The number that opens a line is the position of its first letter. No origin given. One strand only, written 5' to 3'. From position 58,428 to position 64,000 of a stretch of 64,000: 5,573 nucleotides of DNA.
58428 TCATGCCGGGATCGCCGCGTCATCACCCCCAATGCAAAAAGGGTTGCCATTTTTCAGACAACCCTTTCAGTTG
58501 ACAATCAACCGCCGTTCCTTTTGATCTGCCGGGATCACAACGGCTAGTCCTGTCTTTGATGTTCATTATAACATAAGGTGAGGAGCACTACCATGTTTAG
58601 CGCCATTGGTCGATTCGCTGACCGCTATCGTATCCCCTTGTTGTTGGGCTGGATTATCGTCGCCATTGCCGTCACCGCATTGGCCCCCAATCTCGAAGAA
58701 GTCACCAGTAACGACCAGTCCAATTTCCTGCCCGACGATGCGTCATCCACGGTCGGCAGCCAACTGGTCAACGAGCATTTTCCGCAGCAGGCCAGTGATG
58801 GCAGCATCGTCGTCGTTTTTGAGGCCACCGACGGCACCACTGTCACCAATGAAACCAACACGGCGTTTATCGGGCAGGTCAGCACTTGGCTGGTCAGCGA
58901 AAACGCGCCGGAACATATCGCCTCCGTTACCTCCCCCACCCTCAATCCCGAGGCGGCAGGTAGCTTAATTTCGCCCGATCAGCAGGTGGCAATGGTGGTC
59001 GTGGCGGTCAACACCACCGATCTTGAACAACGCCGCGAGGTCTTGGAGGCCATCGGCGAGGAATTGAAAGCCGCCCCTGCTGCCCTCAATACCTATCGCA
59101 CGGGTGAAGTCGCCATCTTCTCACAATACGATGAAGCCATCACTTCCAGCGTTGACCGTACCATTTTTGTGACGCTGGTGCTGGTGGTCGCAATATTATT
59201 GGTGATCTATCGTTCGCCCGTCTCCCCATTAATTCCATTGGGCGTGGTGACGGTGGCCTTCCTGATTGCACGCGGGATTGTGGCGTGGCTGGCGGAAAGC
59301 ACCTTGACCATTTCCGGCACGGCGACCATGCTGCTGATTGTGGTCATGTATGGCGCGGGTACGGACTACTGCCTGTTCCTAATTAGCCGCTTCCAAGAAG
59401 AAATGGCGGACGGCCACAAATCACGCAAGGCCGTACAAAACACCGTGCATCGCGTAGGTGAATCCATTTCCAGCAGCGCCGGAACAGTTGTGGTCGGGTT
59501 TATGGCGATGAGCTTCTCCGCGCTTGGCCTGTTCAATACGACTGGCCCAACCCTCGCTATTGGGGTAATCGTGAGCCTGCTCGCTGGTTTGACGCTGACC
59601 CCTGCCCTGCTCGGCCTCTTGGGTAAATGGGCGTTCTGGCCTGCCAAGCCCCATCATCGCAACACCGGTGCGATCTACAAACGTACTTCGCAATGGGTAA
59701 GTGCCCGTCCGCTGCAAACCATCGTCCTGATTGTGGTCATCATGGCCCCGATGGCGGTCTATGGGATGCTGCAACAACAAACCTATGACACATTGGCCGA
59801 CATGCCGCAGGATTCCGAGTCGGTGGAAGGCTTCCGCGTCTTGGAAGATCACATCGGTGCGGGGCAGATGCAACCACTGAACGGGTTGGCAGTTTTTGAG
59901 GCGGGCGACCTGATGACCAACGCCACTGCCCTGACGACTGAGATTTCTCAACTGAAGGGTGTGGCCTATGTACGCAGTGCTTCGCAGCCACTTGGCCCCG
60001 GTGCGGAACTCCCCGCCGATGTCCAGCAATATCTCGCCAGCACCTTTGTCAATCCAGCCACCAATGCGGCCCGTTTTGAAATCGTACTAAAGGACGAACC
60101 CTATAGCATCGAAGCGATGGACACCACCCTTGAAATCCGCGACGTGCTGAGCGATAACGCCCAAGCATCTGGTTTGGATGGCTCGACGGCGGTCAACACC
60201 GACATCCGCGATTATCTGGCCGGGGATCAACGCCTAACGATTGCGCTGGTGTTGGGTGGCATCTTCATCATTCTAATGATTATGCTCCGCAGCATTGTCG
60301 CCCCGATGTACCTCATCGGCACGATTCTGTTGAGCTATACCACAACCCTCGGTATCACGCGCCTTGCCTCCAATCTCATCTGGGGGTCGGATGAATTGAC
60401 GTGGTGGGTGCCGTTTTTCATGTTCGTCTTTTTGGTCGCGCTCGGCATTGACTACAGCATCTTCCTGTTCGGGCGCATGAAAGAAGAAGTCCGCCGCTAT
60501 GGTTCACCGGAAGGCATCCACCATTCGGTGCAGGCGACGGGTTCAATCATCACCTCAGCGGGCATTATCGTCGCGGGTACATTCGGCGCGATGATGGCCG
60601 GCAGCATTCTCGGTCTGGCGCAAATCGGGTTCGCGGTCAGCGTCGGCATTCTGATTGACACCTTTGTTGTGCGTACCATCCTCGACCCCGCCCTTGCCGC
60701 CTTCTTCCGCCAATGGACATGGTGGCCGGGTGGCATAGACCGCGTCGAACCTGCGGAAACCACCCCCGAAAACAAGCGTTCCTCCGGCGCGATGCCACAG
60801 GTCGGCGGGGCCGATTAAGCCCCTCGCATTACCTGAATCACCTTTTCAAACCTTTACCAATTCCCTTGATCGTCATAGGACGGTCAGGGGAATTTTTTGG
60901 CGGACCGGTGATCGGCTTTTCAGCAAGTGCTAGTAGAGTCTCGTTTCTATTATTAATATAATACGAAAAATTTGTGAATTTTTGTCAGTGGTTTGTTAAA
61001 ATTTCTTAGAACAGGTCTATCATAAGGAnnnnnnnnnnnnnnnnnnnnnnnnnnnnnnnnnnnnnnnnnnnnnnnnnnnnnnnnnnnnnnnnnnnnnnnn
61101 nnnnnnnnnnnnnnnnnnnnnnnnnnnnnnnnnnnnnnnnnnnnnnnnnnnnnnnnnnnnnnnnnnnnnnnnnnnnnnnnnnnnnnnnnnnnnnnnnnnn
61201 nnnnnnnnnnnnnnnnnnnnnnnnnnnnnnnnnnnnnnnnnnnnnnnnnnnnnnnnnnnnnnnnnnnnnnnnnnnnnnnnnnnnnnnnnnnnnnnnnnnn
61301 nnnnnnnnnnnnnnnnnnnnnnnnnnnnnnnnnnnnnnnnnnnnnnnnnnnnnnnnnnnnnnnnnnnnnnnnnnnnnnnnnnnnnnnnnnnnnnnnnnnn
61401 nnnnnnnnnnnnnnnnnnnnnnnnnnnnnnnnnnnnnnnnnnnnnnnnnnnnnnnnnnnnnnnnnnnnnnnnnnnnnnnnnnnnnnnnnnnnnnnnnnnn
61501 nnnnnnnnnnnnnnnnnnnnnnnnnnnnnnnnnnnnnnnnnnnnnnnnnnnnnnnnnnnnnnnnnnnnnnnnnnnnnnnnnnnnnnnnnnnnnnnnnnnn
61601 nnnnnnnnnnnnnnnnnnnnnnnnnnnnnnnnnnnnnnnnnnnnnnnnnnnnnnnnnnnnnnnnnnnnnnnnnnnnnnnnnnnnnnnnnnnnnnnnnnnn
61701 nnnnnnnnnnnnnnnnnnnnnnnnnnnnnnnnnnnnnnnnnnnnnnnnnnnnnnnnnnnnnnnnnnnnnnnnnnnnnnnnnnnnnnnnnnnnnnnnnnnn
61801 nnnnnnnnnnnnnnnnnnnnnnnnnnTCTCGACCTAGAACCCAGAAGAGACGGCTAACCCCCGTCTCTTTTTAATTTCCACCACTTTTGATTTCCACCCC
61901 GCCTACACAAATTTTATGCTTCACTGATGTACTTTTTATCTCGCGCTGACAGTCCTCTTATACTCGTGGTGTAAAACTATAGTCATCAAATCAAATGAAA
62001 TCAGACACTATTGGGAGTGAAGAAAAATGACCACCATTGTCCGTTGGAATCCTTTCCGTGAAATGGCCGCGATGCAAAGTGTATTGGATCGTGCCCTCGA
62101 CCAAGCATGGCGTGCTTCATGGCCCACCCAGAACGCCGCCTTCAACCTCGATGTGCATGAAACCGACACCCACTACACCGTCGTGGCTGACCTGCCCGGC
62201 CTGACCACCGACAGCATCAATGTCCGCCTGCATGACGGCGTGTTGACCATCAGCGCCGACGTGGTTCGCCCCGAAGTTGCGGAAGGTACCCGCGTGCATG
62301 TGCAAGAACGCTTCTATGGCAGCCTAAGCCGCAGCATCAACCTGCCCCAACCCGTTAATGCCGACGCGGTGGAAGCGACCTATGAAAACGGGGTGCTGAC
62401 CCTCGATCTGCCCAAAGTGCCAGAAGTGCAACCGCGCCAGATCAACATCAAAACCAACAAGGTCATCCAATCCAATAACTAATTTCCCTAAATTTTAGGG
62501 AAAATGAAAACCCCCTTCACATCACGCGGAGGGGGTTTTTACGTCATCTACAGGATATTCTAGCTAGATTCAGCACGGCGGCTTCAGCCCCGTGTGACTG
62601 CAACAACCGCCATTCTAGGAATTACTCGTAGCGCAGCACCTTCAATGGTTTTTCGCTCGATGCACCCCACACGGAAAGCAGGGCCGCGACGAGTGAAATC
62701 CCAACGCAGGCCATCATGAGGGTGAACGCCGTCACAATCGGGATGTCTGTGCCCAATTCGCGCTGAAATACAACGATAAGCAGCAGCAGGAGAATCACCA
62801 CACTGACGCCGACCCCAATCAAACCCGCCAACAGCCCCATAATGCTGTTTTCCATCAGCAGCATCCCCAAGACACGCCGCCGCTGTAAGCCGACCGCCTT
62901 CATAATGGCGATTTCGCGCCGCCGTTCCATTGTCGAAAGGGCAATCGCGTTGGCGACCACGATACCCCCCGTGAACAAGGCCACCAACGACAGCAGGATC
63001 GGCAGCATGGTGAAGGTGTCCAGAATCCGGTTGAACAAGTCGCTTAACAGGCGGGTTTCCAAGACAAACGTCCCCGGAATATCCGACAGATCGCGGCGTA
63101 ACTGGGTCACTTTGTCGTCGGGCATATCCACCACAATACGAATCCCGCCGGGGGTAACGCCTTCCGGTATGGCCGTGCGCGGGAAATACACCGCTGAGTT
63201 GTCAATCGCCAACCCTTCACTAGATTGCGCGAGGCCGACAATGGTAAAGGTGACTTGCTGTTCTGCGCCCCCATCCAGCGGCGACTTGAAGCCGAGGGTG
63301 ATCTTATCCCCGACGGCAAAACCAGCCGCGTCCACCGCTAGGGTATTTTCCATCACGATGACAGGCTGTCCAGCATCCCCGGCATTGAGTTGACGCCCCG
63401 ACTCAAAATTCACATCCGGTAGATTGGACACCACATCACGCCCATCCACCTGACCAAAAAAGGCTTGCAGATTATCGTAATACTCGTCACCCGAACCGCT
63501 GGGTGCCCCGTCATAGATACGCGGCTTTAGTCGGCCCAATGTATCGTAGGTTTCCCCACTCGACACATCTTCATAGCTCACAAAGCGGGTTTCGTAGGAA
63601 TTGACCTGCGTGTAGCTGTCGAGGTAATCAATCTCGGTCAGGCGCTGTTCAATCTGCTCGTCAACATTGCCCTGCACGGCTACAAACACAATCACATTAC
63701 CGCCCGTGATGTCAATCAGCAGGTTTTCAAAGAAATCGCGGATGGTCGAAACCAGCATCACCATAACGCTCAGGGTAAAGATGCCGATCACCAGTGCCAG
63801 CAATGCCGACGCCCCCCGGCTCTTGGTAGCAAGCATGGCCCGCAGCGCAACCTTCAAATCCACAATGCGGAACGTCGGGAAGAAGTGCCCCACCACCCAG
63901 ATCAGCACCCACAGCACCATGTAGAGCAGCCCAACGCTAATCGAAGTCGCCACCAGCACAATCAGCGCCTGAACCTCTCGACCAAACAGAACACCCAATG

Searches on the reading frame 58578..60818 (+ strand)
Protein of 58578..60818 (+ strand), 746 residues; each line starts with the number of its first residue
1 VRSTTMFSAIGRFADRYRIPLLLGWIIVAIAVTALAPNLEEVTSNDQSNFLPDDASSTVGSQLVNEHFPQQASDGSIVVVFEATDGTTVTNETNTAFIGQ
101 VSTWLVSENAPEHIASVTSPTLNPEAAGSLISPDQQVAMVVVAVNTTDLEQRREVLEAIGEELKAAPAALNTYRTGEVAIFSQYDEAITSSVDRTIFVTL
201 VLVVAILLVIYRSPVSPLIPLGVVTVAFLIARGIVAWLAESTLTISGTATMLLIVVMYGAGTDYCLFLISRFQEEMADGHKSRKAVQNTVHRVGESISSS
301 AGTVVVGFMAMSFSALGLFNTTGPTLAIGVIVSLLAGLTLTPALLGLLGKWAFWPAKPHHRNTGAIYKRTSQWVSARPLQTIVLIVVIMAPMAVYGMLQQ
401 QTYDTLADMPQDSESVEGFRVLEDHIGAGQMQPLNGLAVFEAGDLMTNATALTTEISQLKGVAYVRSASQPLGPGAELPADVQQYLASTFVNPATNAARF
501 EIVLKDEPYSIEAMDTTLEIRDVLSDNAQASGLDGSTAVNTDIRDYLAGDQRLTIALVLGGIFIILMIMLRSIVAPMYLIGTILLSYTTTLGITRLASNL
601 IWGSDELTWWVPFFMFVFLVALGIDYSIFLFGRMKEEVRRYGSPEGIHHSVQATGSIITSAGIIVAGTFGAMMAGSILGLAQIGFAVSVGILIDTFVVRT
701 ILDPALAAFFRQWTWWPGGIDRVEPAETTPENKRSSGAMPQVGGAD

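Call 38: search_protein_families(library=pfam, proteins=[window:58578-60818:+], max_evalue=0.00001)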
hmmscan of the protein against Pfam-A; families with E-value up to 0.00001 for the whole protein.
window:58578-60818:+ (746 aa): 1 family
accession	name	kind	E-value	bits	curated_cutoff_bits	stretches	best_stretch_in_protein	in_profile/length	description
PF03176.21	MMPL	-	3.1e-123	411.4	20.5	2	50-379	2-331/333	MMPL family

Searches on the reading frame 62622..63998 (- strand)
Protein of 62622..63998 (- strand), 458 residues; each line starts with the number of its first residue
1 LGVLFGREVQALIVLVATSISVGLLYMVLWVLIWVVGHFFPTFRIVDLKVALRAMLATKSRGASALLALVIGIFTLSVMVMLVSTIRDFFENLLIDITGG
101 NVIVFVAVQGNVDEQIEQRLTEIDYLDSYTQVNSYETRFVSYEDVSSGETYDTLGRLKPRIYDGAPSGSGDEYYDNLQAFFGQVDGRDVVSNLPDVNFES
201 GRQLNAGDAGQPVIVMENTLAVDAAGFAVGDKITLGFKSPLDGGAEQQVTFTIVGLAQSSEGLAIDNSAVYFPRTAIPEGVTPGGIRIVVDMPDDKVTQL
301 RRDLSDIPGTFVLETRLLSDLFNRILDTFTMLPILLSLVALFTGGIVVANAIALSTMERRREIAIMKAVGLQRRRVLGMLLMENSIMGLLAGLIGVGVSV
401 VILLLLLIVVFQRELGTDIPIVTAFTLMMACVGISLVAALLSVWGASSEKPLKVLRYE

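Call 38: search_protein_families(library=pfam, proteins=[window:62622-63998:-], max_evalue=0.00001)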
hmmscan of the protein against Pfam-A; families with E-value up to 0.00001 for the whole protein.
window:62622-63998:- (458 aa): 2 families
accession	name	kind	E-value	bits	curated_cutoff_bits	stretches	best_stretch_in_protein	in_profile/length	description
PF02687.27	FtsX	-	2.8e-17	63.3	25.5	1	335-450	2-119/120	FtsX-like permease C-terminal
PF12704.14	MacB_PCD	-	6.7e-13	49.8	27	1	65-303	4-203/207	MacB-like periplasmic core domain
